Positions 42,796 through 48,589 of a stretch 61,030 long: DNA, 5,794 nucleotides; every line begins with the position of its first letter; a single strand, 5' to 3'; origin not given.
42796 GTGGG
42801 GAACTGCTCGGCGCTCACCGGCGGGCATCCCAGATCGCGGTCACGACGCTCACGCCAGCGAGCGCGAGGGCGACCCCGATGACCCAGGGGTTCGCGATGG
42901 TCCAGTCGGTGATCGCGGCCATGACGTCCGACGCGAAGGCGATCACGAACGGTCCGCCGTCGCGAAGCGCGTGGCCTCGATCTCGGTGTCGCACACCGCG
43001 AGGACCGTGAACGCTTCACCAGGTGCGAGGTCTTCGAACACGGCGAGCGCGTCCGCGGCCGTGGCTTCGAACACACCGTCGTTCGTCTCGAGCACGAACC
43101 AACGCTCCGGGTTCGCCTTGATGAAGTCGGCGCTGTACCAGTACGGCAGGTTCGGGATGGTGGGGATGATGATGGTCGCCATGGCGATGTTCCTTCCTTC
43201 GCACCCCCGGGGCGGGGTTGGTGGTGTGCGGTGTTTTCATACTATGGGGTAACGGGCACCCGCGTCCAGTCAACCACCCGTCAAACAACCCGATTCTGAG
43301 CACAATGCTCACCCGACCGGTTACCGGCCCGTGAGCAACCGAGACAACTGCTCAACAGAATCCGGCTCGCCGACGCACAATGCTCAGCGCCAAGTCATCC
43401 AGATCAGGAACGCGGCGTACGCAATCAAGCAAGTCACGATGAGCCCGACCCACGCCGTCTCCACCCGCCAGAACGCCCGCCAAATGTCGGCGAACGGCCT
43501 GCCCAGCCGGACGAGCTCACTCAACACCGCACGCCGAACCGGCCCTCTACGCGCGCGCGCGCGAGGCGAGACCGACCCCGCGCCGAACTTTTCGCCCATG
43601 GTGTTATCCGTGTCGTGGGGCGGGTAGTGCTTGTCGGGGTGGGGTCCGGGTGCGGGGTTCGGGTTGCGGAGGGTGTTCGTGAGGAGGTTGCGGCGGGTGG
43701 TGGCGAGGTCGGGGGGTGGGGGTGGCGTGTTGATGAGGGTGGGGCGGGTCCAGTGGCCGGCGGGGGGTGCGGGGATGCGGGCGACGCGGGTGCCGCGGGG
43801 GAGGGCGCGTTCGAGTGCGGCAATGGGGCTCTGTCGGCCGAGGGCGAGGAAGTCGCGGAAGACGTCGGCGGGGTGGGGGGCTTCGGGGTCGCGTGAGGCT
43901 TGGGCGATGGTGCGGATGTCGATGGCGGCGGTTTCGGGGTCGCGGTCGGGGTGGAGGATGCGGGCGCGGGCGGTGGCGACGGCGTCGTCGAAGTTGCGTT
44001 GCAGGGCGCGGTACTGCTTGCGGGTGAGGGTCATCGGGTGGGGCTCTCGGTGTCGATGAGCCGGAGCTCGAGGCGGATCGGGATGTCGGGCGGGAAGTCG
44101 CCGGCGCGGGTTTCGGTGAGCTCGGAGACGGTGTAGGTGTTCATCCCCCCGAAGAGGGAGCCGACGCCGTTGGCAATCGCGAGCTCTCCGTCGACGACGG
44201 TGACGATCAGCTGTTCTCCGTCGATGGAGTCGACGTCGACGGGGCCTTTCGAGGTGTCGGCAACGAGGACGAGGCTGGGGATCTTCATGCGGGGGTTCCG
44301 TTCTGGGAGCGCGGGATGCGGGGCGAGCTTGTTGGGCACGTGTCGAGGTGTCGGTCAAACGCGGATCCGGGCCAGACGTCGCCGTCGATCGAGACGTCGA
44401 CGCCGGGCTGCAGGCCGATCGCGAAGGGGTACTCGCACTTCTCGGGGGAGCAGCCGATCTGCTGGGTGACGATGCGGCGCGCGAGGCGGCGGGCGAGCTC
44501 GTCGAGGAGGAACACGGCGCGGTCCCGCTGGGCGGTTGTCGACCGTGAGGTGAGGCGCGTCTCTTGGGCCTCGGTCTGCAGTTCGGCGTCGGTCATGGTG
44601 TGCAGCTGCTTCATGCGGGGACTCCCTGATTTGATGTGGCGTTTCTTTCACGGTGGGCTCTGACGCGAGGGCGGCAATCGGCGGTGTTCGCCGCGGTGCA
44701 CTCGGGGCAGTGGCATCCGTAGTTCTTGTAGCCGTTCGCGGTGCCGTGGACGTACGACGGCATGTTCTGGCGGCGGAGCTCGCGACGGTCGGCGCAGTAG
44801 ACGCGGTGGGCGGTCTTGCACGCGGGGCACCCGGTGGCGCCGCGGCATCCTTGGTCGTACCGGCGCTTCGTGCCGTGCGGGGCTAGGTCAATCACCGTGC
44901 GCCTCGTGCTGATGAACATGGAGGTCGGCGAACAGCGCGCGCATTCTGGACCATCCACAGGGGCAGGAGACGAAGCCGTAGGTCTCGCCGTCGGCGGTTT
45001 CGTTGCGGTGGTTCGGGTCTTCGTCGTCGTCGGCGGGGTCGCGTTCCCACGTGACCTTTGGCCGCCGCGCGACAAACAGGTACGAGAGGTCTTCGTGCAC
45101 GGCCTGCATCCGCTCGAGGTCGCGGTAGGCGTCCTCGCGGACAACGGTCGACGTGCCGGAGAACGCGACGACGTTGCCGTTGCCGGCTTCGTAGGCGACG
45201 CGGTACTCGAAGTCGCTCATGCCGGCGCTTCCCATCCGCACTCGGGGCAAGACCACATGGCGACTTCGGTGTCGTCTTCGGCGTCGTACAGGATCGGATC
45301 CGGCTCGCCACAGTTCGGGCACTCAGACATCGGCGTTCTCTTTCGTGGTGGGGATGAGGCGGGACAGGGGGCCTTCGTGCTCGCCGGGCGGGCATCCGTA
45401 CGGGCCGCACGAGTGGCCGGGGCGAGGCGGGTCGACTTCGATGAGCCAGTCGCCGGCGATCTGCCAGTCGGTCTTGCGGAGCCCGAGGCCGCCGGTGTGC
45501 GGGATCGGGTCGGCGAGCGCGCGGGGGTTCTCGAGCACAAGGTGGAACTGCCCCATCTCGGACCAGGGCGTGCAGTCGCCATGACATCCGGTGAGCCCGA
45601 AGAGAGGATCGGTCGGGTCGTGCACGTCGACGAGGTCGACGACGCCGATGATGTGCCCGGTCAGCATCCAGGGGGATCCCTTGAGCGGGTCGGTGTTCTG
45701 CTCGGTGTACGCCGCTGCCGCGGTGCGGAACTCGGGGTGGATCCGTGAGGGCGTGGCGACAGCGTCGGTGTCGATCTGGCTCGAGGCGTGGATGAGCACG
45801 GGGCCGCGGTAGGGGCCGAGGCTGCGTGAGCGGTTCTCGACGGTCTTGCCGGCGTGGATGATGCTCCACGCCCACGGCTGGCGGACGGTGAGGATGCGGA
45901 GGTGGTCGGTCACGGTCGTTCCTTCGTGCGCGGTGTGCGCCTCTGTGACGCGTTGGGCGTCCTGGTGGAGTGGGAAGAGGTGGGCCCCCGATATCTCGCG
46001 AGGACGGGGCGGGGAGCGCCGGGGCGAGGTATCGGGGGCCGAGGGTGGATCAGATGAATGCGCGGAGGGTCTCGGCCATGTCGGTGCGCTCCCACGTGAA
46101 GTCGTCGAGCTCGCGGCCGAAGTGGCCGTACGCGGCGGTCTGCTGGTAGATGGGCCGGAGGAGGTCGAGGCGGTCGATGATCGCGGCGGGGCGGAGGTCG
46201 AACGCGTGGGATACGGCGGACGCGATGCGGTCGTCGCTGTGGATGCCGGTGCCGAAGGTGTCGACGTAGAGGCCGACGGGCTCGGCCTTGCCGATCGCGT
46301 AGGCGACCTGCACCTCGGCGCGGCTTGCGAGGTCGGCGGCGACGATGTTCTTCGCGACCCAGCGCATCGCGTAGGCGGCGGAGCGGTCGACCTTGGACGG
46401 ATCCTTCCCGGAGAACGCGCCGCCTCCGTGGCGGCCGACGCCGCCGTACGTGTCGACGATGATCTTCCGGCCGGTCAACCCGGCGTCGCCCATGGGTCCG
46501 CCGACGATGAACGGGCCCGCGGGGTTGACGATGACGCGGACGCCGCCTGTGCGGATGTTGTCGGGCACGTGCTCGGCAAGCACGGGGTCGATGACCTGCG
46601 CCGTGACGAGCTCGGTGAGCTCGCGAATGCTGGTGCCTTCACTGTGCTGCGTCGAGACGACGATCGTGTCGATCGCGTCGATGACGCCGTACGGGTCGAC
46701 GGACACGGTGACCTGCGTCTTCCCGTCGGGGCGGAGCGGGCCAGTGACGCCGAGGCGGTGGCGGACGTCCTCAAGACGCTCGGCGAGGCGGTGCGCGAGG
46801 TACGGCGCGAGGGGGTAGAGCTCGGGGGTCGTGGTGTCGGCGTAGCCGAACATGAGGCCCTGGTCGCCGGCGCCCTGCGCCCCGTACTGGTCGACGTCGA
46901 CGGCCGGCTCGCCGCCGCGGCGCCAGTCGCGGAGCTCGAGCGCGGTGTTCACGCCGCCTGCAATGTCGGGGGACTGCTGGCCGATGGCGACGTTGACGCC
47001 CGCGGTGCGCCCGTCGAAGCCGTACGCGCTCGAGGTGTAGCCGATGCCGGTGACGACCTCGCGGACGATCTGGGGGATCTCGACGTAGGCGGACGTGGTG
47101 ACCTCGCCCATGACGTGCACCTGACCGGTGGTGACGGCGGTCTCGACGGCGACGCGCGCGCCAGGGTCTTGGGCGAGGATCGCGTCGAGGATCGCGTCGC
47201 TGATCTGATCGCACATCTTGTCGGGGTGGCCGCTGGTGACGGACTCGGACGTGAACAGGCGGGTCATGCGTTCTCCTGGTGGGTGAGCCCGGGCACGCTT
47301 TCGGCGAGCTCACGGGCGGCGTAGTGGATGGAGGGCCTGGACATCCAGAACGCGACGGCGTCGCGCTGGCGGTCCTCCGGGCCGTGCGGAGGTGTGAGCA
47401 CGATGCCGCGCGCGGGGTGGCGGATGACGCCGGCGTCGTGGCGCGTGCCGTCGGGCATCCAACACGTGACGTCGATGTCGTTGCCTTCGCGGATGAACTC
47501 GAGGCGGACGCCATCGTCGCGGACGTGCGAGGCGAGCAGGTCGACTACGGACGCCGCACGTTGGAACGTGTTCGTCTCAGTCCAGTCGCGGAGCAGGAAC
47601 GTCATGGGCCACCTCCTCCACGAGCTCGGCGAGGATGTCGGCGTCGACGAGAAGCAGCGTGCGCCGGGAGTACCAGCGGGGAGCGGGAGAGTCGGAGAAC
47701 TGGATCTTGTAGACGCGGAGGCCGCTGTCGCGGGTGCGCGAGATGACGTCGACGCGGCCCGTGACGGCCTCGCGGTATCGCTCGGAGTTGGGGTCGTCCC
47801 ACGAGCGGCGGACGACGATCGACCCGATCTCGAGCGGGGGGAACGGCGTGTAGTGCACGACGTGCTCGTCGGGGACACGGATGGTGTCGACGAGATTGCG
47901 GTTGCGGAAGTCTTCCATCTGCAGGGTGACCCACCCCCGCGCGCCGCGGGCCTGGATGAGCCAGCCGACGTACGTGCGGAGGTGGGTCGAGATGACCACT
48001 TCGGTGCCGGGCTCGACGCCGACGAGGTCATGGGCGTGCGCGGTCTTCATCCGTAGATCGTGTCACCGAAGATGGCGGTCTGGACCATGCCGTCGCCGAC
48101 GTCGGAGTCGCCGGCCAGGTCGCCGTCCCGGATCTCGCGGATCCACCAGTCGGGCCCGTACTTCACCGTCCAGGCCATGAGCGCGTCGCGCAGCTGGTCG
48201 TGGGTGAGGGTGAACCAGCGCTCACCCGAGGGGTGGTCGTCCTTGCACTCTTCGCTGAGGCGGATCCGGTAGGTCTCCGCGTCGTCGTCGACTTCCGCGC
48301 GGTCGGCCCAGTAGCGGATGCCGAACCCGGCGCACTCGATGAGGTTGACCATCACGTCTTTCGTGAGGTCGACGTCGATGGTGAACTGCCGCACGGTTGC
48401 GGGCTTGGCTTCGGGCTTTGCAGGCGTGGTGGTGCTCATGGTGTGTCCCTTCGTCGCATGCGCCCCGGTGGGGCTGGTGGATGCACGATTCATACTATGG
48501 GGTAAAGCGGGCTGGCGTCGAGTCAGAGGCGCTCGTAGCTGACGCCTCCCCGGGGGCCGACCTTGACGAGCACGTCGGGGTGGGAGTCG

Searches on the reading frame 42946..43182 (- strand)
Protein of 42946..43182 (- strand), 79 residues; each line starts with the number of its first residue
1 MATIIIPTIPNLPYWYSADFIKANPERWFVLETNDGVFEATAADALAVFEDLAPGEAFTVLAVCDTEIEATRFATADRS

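Call 69: search_protein_families(library=pfam, max_evalue=0.01, proteins=[window:42946-43182:-])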
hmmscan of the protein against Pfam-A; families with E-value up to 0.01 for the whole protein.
seq(79 aa): 0 families

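Call 70: search_protein_families(library=phrogs, max_evalue=0.001, proteins=[window:42946-43182:-])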
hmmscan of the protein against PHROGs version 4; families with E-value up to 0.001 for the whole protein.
seq(79 aa): 0 families

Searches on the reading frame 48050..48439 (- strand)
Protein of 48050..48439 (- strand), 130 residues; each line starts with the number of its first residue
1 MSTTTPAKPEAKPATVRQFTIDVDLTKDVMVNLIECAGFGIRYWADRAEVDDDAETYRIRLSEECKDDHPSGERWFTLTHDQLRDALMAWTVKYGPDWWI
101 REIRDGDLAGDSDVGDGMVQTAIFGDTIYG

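Call 69: search_protein_families(library=pfam, max_evalue=0.01, proteins=[window:48050-48439:-])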
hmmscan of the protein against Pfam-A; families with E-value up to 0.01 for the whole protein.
seq(130 aa): 0 families

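Call 70: search_protein_families(library=phrogs, max_evalue=0.001, proteins=[window:48050-48439:-])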
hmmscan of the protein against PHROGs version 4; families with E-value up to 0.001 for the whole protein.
seq(130 aa): 1 family
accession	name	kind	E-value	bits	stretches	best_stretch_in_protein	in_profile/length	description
phrog_2355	-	unknown function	6e-06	27.7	1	24-130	10-146/146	-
